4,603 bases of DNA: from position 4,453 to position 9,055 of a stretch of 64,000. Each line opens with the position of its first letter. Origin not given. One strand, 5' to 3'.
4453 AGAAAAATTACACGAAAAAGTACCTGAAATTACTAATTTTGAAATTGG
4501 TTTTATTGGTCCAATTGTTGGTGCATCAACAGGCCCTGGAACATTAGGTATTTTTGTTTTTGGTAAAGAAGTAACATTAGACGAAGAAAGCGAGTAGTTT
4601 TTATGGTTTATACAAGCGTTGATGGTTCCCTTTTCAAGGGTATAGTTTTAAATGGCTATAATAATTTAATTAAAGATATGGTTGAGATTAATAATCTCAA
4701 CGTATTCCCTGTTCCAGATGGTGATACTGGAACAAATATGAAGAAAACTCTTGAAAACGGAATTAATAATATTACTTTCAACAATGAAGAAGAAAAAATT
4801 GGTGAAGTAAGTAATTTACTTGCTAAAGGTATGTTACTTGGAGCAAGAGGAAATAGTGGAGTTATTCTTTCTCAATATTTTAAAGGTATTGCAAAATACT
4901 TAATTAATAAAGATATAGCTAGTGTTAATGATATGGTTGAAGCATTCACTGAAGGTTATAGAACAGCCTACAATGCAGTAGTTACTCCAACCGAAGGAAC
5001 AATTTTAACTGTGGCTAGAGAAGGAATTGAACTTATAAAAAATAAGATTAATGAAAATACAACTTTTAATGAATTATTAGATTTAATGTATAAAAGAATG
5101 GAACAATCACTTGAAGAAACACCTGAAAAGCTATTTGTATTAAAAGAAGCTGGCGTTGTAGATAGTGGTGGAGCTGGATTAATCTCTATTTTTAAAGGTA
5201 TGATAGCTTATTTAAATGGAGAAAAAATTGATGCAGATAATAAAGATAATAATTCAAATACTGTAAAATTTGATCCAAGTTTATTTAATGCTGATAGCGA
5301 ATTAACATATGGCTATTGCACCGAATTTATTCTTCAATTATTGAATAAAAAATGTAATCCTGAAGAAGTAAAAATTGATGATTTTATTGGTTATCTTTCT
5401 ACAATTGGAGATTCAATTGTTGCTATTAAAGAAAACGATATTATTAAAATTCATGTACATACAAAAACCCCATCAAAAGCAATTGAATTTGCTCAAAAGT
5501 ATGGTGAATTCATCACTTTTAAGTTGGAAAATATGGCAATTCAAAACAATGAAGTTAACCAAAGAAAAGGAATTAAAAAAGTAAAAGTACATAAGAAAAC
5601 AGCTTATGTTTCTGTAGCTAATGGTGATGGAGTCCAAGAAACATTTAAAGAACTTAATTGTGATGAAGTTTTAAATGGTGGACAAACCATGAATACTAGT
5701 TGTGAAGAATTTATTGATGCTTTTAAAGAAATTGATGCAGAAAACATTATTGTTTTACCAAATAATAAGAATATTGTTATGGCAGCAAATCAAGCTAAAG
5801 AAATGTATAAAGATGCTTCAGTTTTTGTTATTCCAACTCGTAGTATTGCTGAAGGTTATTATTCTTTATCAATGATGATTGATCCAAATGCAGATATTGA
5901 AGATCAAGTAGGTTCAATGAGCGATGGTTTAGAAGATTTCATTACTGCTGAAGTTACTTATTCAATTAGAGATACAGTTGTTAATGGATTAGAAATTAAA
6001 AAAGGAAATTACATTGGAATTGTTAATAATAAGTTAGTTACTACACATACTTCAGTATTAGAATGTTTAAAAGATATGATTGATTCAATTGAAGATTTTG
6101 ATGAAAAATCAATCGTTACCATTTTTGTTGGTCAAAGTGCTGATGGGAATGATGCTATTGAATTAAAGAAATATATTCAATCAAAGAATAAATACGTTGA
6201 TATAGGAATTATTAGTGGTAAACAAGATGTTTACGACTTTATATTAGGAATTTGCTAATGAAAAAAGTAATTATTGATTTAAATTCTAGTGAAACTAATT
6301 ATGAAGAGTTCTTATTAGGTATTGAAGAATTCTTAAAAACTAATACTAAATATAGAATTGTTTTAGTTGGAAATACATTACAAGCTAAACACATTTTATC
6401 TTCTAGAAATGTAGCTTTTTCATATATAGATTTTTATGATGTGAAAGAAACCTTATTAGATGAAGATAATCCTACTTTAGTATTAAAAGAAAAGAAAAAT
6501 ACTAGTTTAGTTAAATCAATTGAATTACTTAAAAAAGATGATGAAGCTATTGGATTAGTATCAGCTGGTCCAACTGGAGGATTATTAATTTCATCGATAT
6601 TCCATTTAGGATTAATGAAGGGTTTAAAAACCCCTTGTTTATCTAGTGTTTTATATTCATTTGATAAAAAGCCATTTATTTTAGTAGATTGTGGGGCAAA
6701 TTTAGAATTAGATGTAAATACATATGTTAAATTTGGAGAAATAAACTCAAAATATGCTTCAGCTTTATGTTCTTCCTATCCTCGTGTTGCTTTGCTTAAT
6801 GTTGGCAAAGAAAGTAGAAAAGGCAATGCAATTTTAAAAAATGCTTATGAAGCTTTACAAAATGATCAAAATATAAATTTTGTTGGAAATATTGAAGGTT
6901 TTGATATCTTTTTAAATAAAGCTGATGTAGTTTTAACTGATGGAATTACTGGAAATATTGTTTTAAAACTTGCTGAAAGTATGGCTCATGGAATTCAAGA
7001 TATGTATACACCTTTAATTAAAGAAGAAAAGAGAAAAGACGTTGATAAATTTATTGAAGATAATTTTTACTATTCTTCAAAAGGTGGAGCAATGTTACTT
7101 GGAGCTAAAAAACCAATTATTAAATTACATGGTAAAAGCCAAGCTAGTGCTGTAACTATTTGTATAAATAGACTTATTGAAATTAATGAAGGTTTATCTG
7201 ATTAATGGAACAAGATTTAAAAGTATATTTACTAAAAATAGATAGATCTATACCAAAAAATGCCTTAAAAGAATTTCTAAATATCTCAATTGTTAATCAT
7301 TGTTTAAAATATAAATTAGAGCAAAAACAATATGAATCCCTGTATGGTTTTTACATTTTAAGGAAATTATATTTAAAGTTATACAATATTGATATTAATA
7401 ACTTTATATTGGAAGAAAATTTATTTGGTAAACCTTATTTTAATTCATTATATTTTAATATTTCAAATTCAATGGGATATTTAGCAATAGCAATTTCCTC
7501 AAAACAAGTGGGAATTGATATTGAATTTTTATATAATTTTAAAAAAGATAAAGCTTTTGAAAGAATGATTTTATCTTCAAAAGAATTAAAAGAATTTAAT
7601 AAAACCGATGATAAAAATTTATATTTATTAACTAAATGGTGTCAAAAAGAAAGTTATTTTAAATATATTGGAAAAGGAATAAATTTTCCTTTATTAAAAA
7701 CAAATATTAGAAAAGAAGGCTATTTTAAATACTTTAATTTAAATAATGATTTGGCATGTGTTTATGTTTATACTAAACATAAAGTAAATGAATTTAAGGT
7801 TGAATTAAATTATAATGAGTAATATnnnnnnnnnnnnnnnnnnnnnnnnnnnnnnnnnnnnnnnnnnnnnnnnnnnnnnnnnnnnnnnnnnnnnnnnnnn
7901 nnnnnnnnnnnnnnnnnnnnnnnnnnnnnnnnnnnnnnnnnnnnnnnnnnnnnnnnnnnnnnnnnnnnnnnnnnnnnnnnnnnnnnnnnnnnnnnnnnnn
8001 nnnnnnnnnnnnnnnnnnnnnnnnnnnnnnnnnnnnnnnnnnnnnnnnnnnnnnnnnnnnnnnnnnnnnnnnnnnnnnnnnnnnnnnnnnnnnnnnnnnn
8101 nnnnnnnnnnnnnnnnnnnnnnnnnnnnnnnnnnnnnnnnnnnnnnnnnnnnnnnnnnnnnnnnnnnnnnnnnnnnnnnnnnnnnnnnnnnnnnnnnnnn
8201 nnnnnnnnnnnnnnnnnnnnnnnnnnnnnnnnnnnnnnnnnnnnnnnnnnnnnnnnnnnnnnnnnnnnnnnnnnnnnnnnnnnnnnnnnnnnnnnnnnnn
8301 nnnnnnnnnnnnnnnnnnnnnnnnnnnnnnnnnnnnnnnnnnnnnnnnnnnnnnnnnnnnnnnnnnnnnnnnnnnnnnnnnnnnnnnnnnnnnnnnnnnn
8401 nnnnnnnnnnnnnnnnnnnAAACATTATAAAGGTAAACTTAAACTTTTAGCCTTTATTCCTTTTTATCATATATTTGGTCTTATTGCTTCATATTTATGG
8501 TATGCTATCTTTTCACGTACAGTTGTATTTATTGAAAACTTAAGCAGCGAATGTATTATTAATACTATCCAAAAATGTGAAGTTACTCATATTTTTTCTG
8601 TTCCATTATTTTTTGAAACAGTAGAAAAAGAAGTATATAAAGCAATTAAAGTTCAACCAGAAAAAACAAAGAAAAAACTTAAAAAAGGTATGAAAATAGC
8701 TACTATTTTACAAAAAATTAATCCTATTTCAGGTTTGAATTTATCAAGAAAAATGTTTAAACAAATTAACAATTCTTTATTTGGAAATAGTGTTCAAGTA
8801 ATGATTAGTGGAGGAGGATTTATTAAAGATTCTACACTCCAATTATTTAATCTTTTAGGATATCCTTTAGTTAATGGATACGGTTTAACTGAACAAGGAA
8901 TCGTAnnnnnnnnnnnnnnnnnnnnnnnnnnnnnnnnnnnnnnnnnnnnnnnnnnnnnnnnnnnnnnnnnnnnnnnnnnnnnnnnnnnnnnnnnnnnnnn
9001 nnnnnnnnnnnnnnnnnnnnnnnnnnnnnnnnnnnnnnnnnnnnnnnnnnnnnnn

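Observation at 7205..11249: Self-contained carrier-protein acylation module (PPTase, adenylase-CP fusion, double HX4D acyltransferase, free ACP) joined to fakB-fakA-plsX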

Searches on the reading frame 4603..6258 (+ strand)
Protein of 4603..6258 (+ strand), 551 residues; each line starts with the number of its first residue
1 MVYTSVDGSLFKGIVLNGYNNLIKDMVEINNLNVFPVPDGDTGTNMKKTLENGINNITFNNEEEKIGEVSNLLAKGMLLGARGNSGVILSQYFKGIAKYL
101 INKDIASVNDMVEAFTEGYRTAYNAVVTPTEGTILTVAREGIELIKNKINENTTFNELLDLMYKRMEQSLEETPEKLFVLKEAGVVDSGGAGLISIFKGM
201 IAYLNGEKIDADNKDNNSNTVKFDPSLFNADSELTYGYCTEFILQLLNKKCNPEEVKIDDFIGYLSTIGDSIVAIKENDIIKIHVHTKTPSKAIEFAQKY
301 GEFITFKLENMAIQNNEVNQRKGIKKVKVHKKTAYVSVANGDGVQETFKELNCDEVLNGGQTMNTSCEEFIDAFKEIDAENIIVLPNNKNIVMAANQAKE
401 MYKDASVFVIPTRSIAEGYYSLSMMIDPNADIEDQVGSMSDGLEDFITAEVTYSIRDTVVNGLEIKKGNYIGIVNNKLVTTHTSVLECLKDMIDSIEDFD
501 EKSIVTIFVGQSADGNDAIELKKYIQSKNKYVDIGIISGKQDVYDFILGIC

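Call 4: search_protein_families(library=pfam, proteins=[window:4603-6258:+], max_evalue=0.01)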
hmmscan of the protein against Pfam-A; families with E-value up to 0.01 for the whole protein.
window:4603-6258:+ (551 aa): 4 families
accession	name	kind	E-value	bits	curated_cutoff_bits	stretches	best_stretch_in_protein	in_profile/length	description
PF13684.11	FakA-like_C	-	6.2e-63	212.5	23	1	334-550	1-215/216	Fatty acid kinase subunit A-like, C-terminal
PF02734.22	Dak2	-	2.5e-38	132.1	27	1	36-201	1-173/174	DAK2 domain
PF21645.3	FakA-like_M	-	2.1e-24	85.6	24.9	1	235-317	1-79/80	Fatty acid kinase subunit A-like, middle domain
PF02645.21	DegV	-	0.00069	19.5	27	0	361-419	59-123/280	Uncharacterised protein, DegV family COG1307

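Call 5: search_protein_families(library=ncbifam, proteins=[window:4603-6258:+], max_evalue=0.01)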
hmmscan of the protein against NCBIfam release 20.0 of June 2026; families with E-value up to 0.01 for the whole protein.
window:4603-6258:+ (551 aa): 4 families
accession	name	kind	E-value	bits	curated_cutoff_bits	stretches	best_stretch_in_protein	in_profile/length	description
TIGR03599.1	YloV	subfamily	3e-165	550.7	396.1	1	12-550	2-529/530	DAK2 domain fusion protein YloV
NF038248.1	FakA_VfrB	equivalog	6.2e-137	457.3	975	1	5-549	2-547/549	fatty acid kinase catalytic subunit FakA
TIGR02365.1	dha_L_ycgS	equivalog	1.7e-07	31.2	138.3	1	36-173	25-159/196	dihydroxyacetone kinase subunit DhaL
NF011049.0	PRK14479.1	subfamily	0.00021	20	492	1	37-173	389-527/568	dihydroxyacetone kinase family protein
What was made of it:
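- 4603..6258 (+): fakA (fatty acid kinase catalytic subunit). Dak2 + FakA-like_M + FakA-like_C domains; TIGR03599 at 550.7 bits (calls 4, 5).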

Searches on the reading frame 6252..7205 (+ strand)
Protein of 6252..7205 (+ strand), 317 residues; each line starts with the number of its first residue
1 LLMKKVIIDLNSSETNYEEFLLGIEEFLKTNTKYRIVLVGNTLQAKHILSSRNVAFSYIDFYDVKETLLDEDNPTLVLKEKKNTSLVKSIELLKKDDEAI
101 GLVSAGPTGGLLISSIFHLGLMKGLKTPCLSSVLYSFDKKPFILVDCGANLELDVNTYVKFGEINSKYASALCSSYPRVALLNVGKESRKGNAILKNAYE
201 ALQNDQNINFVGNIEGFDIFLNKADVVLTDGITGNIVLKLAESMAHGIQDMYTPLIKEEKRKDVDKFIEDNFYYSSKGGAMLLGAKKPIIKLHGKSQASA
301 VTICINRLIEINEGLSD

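Call 4: search_protein_families(library=pfam, proteins=[window:6252-7205:+], max_evalue=0.01)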
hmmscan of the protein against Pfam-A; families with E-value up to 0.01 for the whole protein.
window:6252-7205:+ (317 aa): 3 families
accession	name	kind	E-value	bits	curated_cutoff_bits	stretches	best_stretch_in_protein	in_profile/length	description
PF02504.20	FA_synthesis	-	1.8e-56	192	29.1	1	5-309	2-314/324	Fatty acid synthesis protein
PF13692.12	Glyco_trans_1_4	-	0.0022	18.7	27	0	178-248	33-101/142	Glycosyl transferases group 1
PF00534.26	Glycos_transf_1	-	0.0045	17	26.4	0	172-248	40-117/172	Glycosyl transferases group 1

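Call 5: search_protein_families(library=ncbifam, proteins=[window:6252-7205:+], max_evalue=0.01)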
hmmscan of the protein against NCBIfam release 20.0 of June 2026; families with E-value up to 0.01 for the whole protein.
window:6252-7205:+ (317 aa): 5 families
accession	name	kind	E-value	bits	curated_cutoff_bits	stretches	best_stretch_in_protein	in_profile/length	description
TIGR00182.1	plsX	equivalog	5.2e-58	196.8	243.4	1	5-307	2-310/337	phosphate acyltransferase PlsX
NF010419.0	PRK13845.1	equivalog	1.7e-35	122.8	729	1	70-302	171-411/440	putative glycerol-3-phosphate acyltransferase PlsX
NF010420.0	PRK13846.1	equivalog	5.6e-30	104.7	536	1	72-310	72-301/316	phosphate acyltransferase PlsX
NF040747.1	reduct_C_alpha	equivalog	2.3e-05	23.6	350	1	169-247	149-231/380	glycine/sarcosine/betaine reductase complex component C subunit alpha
TIGR03270.1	methan_mark_4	hypoth_equivalog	0.0012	18.2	190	1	121-239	36-163/204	methanogenesis marker protein Mmp4/MtxX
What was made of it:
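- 6252..7205 (+): plsX (acyl-phosphate:ACP transacylase). TIGR00182 scores 196.8 bits, below its equivalog cut-off of 243 (calls 4, 5).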

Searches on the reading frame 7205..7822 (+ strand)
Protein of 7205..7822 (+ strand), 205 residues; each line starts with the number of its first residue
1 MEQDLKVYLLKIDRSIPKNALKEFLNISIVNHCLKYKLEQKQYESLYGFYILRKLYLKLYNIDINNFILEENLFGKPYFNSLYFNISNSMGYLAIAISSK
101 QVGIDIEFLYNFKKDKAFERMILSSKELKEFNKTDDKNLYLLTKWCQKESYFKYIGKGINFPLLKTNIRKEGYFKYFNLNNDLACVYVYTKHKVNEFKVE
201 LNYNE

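Call 4: search_protein_families(library=pfam, proteins=[window:7205-7822:+], max_evalue=0.01)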
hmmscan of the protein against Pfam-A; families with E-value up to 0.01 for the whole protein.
window:7205-7822:+ (205 aa): 2 families
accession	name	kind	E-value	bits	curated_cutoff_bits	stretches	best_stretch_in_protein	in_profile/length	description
PF01648.25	ACPS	-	8.8e-12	45.5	25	1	101-165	1-73/111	4'-phosphopantetheinyl transferase superfamily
PF22624.1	AASDHPPT_N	-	0.0052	17.4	27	0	32-96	24-96/100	4'-phosphopantetheinyl transferase, N-terminal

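Call 5: search_protein_families(library=ncbifam, proteins=[window:7205-7822:+], max_evalue=0.01)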
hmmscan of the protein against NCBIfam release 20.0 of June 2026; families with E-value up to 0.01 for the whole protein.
window:7205-7822:+ (205 aa): 5 families
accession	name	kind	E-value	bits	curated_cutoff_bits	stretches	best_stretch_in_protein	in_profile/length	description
NF047349.1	4PPT_AusB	equivalog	1.8e-12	47.2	225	1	33-176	29-169/205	aureusimine biosynthesis 4'-phosphopantetheinyl transferase AusB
TIGR00556.1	pantethn_trn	domain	9.7e-09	35.4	45.35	1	99-167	2-77/128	phosphopantetheine--protein transferase domain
NF042922.1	4PPT_HetI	equivalog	6.9e-08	32.1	370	1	7-160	19-184/235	4'-phosphopantetheinyl transferase HetI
NF007676.0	PRK10351.1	equivalog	9.2e-05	22.1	174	1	75-157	57-145/195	4'-phosphopantetheinyl transferase AcpT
NF000835.0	PRK00070.4-1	equivalog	0.0013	19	128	1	102-170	5-81/115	holo-ACP synthase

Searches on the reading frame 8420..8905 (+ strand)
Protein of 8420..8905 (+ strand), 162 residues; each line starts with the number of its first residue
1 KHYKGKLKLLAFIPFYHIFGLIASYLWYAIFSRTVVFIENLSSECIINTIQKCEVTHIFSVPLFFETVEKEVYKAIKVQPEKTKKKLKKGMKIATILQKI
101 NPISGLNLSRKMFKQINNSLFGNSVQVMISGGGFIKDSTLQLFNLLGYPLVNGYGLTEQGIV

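Call 73: search_solved_structures(query=window:8420-8905:+, max_evalue=1, show_alignments=3)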
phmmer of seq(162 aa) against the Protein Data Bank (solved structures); distinct sequences matched with E-value up to 1: 24.
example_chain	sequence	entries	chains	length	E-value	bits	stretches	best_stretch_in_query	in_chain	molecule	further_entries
2d1t_A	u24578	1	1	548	0.0013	22.5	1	9-70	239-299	Luciferin 4-monooxygenase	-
2d1q_A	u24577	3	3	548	0.0026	21.5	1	9-70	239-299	Luciferin 4-monooxygenase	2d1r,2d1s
5x8f_A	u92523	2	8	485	0.018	18.8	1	10-70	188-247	2-succinylbenzoate--CoA ligase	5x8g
5buq_A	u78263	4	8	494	0.018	18.8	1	10-70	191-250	2-succinylbenzoate--CoA ligase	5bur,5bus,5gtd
6abh_A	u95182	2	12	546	0.027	18.2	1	8-62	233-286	Red-bioluminescence eliciting luciferase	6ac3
3ipl_A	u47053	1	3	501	0.05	17.3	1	9-67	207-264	2-succinylbenzoate--CoA ligase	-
5kyv_A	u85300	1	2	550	0.16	15.7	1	9-69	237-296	Luciferin 4-monooxygenase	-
2qvx_X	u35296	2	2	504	0.18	15.5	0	9-67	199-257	4-Chlorobenzoate CoA Ligase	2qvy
7kyd_A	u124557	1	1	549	0.21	15.3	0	7-65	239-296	Long-chain fatty-acyl-CoA synthetase CG6178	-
4g37_A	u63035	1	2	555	0.24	15.2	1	9-70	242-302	Luciferin 4-monooxygenase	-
6aaa_A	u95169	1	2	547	0.35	14.6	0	8-69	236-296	Blue-shifted Luciferase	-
5dv9_A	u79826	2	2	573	0.37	14.5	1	9-69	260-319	Luciferin 4-monooxygenase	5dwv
3cw8_X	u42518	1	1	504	0.37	14.5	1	9-68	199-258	4-chlorobenzoyl CoA ligase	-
5gyz_A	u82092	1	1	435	0.45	14.2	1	9-69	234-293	Luciferin 4-monooxygenase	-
5gz2_A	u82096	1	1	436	0.46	14.2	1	9-69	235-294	Luciferin 4-monooxygenase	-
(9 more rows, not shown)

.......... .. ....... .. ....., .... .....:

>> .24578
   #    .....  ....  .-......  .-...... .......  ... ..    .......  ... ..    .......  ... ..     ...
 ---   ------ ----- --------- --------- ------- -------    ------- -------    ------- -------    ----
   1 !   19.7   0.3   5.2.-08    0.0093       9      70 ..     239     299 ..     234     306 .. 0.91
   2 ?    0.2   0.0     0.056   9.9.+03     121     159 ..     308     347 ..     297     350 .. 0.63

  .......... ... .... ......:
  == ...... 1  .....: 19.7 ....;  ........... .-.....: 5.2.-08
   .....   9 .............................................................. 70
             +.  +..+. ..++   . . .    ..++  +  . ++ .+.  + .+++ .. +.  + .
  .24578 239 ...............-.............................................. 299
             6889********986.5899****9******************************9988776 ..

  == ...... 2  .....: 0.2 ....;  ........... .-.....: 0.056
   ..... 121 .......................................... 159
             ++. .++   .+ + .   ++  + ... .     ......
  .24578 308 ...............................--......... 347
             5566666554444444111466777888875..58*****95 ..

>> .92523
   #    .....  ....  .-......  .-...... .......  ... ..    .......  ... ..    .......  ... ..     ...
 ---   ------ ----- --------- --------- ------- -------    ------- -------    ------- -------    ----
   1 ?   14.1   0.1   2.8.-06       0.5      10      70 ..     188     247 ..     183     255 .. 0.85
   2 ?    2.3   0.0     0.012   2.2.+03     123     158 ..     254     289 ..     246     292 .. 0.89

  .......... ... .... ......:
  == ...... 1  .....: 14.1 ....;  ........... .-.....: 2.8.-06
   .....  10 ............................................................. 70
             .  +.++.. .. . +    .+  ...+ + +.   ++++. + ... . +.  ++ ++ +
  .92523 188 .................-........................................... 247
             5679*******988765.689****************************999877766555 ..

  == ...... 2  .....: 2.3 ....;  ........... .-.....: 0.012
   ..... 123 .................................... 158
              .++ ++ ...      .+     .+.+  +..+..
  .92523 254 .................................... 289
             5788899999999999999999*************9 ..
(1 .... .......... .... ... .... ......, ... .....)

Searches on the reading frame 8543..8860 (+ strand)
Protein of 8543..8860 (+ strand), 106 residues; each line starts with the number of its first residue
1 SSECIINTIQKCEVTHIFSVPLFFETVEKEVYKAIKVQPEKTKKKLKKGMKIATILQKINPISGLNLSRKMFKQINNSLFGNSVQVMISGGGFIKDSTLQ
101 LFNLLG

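Call 75: search_protein_families(library=ncbifam, proteins=[window:8543-8860:+], max_evalue=10)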
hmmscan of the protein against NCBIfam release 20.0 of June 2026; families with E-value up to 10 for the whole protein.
seq(106 aa): 1 family
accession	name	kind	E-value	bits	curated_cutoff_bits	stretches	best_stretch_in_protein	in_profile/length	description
NF033881.1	aureocin_A53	equivalog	0.1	12.3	27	1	46-63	30-47/48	aureocin A53 family class IId bacteriocin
